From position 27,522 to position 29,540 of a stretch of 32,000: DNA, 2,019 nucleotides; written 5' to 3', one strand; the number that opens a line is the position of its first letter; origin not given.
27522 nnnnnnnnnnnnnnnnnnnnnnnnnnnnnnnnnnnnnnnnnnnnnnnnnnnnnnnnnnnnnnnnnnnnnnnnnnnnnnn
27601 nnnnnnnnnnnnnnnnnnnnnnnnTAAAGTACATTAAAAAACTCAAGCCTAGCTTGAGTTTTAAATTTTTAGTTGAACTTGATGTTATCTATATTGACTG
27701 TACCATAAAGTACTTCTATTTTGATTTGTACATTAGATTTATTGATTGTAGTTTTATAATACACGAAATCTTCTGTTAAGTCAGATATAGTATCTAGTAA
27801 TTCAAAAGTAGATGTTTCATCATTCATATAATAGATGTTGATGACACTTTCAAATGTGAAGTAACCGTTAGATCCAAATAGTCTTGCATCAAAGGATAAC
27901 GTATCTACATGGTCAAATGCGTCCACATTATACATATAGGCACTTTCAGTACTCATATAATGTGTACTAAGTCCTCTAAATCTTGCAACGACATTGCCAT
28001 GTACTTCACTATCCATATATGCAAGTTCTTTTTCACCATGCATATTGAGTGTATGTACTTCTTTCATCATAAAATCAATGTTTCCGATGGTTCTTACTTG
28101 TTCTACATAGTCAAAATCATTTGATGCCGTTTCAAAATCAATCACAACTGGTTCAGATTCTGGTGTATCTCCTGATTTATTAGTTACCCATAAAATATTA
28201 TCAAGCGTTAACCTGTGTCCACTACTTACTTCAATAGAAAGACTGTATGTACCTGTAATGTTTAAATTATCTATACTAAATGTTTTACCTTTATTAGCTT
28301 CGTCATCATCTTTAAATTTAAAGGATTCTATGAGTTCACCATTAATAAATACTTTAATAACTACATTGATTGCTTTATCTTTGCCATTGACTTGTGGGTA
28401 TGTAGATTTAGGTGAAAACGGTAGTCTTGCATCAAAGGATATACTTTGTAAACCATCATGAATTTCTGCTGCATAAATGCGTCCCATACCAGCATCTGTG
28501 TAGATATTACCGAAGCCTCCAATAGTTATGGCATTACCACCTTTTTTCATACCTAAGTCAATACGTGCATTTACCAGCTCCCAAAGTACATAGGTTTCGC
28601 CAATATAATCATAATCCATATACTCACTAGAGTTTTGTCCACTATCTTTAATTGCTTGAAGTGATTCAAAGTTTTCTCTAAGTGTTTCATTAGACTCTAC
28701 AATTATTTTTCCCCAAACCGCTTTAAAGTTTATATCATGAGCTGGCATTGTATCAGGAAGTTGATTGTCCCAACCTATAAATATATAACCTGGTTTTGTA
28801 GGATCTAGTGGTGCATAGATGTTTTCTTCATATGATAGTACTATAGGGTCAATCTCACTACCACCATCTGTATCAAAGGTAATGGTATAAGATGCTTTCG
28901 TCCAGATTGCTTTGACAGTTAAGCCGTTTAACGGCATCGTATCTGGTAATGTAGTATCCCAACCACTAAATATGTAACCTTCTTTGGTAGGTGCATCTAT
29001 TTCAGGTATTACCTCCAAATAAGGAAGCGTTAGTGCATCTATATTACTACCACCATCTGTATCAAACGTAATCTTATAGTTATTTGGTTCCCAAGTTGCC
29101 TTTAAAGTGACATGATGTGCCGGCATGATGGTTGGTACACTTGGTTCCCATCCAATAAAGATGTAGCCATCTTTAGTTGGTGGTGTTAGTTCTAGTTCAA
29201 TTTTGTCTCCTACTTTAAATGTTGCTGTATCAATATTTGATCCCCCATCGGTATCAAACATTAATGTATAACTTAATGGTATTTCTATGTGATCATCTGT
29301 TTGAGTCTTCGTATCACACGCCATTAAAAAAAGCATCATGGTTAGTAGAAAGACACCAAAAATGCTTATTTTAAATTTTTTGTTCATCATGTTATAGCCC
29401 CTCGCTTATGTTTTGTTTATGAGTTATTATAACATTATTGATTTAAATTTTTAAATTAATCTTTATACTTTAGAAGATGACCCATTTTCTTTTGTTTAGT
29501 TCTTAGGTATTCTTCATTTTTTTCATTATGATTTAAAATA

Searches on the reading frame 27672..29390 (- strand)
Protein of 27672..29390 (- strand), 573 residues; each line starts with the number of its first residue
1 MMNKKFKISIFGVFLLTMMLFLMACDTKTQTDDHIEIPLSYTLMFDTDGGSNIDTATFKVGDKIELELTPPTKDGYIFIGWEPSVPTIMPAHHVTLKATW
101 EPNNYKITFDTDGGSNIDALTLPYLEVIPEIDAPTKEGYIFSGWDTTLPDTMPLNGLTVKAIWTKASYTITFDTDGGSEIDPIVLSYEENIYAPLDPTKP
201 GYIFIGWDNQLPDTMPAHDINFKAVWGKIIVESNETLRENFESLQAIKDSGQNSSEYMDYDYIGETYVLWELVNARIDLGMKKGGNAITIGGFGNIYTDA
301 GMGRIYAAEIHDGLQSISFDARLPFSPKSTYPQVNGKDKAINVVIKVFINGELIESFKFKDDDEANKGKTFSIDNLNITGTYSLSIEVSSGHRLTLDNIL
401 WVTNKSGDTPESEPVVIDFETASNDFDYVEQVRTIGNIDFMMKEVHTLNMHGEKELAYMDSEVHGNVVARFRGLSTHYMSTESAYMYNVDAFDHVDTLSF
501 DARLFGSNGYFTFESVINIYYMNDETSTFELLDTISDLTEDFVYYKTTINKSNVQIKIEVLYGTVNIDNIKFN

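Call 82: search_protein_families(library=pfam, proteins=[window:27672-29390:-], max_evalue=0.001)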
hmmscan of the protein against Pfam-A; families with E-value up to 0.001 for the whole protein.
window:27672-29390:- (573 aa): 2 families
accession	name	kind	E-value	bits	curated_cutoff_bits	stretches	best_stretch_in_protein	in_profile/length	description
PF09479.16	Flg_new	-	5.5e-29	100.5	27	3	105-146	1-40/65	Listeria-Bacteroides repeat domain (List_Bact_rpt)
PF18998.6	Flg_new_2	-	1.2e-06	28.8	23.6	0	47-103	8-72/73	Divergent InlB B-repeat domain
